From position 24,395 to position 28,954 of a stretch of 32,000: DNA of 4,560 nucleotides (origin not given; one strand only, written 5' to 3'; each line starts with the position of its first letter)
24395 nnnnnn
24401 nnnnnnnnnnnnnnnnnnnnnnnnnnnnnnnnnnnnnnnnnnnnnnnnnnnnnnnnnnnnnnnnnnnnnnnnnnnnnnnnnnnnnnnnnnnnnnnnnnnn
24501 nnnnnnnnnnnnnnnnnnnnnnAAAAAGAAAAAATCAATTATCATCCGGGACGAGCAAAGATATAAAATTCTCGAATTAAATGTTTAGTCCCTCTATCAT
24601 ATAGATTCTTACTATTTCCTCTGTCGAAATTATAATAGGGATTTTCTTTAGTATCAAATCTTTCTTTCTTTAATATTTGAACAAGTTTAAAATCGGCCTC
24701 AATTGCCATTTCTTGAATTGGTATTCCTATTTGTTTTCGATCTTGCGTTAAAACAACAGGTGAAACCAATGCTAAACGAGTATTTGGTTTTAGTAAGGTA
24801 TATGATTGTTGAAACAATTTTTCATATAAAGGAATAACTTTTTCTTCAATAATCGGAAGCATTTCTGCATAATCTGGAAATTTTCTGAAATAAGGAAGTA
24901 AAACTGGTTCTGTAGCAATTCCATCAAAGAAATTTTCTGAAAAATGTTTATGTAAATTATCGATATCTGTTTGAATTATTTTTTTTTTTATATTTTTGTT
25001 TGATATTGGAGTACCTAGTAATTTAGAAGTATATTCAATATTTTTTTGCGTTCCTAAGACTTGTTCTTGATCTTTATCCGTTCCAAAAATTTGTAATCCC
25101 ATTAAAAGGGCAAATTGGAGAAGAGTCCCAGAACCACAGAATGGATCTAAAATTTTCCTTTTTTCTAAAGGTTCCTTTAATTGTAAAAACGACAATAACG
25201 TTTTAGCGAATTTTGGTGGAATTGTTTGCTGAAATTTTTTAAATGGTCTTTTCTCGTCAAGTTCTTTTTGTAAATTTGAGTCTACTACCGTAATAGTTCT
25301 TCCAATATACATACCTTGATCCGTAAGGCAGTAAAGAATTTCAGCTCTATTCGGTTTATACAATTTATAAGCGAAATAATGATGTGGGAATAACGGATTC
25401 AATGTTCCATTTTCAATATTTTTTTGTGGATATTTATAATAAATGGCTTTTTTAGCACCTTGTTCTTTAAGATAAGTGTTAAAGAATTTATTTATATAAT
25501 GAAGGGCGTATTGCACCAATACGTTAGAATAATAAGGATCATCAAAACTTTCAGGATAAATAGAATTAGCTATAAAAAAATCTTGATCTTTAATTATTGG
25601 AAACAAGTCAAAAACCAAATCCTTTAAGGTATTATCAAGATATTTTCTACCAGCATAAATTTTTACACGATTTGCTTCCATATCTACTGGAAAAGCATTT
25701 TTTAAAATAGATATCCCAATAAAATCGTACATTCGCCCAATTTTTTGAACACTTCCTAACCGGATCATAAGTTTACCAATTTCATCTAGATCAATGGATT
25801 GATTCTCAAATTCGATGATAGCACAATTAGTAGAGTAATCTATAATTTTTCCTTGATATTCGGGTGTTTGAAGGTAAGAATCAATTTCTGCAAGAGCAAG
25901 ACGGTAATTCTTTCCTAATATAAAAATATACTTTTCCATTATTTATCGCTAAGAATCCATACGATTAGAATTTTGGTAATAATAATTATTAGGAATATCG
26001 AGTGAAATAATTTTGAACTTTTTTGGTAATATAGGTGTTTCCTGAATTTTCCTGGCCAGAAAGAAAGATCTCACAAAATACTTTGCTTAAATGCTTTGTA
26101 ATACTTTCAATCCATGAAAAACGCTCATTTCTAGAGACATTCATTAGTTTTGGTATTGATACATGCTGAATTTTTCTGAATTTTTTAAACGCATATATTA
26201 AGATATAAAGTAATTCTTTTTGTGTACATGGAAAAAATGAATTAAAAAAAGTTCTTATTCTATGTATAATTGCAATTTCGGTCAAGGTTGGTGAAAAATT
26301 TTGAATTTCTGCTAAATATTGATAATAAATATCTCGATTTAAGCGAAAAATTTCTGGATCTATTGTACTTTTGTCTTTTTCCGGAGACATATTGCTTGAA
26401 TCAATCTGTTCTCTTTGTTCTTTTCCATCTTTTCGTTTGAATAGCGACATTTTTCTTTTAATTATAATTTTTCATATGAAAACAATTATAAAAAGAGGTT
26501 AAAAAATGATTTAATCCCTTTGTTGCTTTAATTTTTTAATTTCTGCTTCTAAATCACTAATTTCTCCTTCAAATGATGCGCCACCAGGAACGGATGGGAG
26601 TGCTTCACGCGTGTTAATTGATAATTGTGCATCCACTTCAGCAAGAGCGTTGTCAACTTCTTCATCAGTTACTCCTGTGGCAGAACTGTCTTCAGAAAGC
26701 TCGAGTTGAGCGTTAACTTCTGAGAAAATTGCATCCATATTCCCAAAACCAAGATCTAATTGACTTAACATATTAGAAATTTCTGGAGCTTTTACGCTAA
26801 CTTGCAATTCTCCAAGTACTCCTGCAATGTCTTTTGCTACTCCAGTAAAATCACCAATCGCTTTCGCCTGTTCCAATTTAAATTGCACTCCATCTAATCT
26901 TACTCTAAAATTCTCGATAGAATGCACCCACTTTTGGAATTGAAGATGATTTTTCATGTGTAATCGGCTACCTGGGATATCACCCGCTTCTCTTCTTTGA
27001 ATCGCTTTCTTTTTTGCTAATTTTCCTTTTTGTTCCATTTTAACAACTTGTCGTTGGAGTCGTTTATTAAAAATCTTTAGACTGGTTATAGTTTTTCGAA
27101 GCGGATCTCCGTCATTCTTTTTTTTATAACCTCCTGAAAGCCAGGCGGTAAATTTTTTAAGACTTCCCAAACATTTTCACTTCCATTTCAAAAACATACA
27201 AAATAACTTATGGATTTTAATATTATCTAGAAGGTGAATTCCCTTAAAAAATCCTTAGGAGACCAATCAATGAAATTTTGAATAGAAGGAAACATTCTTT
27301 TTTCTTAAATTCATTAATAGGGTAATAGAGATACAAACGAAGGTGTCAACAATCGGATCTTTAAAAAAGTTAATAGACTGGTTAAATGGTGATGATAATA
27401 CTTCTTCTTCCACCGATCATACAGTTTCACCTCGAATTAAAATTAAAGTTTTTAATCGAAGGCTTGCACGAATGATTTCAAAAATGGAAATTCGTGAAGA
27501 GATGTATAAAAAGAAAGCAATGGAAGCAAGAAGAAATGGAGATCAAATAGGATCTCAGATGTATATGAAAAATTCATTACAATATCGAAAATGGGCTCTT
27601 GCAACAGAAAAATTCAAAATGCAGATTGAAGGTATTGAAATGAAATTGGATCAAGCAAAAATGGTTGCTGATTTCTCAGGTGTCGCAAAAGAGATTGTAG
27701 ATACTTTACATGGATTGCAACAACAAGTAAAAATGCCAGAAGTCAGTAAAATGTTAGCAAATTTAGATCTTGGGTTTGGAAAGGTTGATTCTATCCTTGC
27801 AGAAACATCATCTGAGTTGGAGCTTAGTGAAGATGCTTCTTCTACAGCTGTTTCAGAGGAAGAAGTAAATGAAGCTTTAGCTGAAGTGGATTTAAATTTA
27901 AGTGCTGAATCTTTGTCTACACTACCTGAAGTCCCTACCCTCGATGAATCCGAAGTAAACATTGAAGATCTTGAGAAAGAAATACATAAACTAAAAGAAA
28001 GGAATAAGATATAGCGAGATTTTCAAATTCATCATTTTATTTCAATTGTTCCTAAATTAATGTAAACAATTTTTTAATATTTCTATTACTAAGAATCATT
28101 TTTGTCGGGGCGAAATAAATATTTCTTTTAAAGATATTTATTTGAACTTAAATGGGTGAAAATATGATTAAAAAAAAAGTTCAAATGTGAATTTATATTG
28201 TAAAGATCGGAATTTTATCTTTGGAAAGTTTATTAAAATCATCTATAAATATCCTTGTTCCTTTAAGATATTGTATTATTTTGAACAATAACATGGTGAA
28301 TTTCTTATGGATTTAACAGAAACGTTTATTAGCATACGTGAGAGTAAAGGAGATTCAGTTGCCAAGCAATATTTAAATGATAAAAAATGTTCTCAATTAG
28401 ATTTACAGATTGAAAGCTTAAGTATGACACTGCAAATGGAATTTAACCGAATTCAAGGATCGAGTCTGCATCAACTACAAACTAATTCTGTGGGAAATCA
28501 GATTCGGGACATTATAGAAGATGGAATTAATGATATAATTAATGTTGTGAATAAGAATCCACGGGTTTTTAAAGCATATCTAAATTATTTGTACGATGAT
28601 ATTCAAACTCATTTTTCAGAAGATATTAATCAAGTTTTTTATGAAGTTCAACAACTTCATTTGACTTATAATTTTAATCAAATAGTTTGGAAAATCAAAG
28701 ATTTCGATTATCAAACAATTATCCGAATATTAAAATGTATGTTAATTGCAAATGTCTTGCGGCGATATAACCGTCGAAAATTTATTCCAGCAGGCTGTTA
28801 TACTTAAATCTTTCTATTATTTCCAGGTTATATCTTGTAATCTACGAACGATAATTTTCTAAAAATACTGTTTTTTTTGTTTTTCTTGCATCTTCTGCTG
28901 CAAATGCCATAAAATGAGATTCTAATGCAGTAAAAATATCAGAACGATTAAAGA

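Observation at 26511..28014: Head-to-head duplicated pair of CHMP1-3-like ESCRT-III genes with no Vps4 or ESCRT-I/II nearby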

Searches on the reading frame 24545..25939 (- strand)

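Call 4: search_protein_families(library=pfam, proteins=[window:24545-25939:-], max_evalue=0.1)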
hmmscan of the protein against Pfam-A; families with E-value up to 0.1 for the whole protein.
window:24545-25939:- (465 aa): 5 families
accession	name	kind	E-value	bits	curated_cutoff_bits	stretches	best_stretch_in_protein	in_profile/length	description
PF01555.25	N6_N4_Mtase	-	2e-07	31.6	26.7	1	194-294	144-216/221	DNA methylase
PF01170.24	UPF0020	-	4.1e-06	27.1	22.3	1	250-331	19-98/197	RMKL-like, methyltransferase domain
PF13847.12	Methyltransf_31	-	5.2e-05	23.4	27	1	261-399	5-117/145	Methyltransferase domain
PF02384.22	N6_Mtase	-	0.019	14.8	20.4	1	244-345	34-133/311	N-6 DNA Methylase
PF09445.16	Methyltransf_15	-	0.033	14.2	22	1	261-302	2-43/165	RNA cap guanine-N2 methyltransferase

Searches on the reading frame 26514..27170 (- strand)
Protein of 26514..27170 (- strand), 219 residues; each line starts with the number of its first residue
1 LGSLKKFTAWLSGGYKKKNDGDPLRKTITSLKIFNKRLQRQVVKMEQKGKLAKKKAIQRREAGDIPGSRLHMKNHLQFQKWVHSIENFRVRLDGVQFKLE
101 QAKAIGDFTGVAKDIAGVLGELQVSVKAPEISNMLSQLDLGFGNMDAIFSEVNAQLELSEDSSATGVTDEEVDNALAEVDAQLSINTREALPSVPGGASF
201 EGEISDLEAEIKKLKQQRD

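Call 4: search_protein_families(library=pfam, proteins=[window:26514-27170:-], max_evalue=0.1)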
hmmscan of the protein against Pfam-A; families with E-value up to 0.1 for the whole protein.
window:26514-27170:- (219 aa): 3 families
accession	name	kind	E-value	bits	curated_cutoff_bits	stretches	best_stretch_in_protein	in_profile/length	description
PF03357.26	Snf7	-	6.4e-10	39.4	27.3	1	24-197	6-169/171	Snf7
PF10805.13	DUF2730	-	0.0025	18.3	24.9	0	79-139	36-94/102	Protein of unknown function (DUF2730)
PF10211.14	Ax_dynein_light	-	0.089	13.3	26.4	0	19-62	119-162/187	Axonemal dynein light chain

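Call 12: search_solved_structures(query=window:26514-27170:-, max_evalue=1)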
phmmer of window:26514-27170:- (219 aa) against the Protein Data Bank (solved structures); distinct sequences matched with E-value up to 1: 10.
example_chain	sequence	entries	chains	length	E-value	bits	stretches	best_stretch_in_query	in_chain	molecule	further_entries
9ftl_A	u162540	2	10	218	3.7e-08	36.9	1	10-217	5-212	Heimdallarchaeota archaeon AB_125 ESCRT-IIIB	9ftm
8v2q_A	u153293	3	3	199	1.6e-06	31.6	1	25-198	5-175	Charged multivesicular body protein 1b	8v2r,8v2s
6e8g_T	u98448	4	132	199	1.7e-06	31.5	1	25-198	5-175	Charged multivesicular body protein 1b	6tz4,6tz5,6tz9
6zh3_B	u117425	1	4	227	3.5e-06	30.5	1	36-198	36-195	Vacuolar protein-sorting-associated protein 24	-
3jc1_Ab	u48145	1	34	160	1.3e-05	28.6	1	26-178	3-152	Charged multivesicular body protein 1b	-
9s9j_A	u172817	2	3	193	8.6e-05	26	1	24-195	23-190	Cell division protein CdvB, Vps2 like protein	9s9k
13gm_C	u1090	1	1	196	0.00017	25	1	27-206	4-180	Charged multivesicular body protein 1a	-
9s97_A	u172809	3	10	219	0.0006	23.2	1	33-197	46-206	Cell division protein B2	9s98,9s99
7zcg_B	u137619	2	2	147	0.014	18.7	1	24-142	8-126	Charged multivesicular body protein 2a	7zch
7wxz_A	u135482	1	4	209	0.14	15.4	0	103-168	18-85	Spike protein S2'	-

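Call 30: find_homologous_proteins(query=window:26514-27170:-, max_evalue=0.001)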
Query window:26514-27170:- (219 aa): 64 proteins with E <= 0.001 among 509 candidates. Only proteins of 120 to 384 residues were searched: fused or split forms outside these lengths cannot appear, so this answer is no evidence that the protein stands alone or is whole; lengths 'longer' or 'shorter' looks for them.
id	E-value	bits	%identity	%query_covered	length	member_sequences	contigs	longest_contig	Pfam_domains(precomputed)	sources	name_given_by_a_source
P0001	1.3e-130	451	96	100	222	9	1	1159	PF03357.27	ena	-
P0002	1.8e-122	425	90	100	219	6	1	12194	PF03357.27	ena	-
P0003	5.2e-95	335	73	100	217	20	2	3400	PF03357.27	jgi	-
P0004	5.8e-94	332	72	100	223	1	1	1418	PF03357.27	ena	-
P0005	8.1e-94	331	73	100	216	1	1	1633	PF03357.27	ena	-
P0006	2.0e-93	330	72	100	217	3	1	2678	PF03357.27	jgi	-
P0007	3.2e-92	326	71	100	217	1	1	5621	PF03357.27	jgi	-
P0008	4.5e-92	326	71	100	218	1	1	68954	PF03357.27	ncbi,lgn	-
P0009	5.1e-92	325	71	100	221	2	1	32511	PF03357.27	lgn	-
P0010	9.3e-92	325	71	100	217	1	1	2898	PF03357.27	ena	-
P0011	1.1e-91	324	72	100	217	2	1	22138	PF03357.27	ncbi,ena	-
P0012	2.4e-91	323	70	100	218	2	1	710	PF03357.27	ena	-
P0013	1.2e-90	321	70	100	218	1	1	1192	PF03357.27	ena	-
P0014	9.3e-90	318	70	100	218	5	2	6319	PF03357.27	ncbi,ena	-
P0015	1.1e-89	318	70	100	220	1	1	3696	PF03357.27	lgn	-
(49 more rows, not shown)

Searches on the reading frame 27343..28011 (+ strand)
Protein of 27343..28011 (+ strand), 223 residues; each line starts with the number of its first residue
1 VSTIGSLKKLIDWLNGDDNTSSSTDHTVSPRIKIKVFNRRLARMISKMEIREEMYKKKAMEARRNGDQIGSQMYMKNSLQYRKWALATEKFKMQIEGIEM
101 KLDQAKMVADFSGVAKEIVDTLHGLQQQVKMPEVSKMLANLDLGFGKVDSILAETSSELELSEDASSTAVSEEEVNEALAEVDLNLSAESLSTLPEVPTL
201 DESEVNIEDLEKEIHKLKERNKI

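Call 4: search_protein_families(library=pfam, proteins=[window:27343-28011:+], max_evalue=0.1)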
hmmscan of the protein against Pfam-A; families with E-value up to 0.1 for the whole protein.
window:27343-28011:+ (223 aa): 3 families
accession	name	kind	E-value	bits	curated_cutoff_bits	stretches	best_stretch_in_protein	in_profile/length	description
PF03357.26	Snf7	-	1.2e-07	32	27.3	1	35-199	7-168/171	Snf7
PF06431.17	Polyoma_lg_T_C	-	0.0016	17.8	22.4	1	31-176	244-389/417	Polyomavirus large T antigen C-terminus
PF06128.16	Shigella_OspC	-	0.067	13.4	25.6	0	55-151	7-103/292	Shigella flexneri OspC protein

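Call 13: search_solved_structures(query=window:27343-28011:+, max_evalue=1)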
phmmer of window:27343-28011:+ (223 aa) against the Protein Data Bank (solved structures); distinct sequences matched with E-value up to 1: 5.
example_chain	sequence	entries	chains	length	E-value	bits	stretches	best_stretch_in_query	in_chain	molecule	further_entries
9s97_A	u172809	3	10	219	0.0006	23.2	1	33-200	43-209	Cell division protein B2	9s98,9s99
9s9j_A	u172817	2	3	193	0.00064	23.1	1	31-198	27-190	Cell division protein CdvB, Vps2 like protein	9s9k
2gd5_A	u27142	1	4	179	0.34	14.3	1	32-182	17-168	Charged multivesicular body protein 3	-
3frt_A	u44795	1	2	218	0.42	14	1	32-190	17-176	Charged multivesicular body protein 3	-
3frv_A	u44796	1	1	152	0.85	12.9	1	32-145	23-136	Charged multivesicular body protein 3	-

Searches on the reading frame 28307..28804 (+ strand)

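Call 4: search_protein_families(library=pfam, proteins=[window:28307-28804:+], max_evalue=0.1)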
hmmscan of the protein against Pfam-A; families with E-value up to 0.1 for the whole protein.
window:28307-28804:+ (166 aa): 2 families
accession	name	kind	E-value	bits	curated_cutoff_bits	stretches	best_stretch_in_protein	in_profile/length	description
PF20662.3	COG4_C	-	0.0032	17.6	26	1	17-127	34-141/231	Conserved oligomeric Golgi complex subunit 4, C-terminal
PF16111.11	DUF4829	-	0.022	16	25.5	1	36-133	26-118/119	Domain of unknown function (DUF4829)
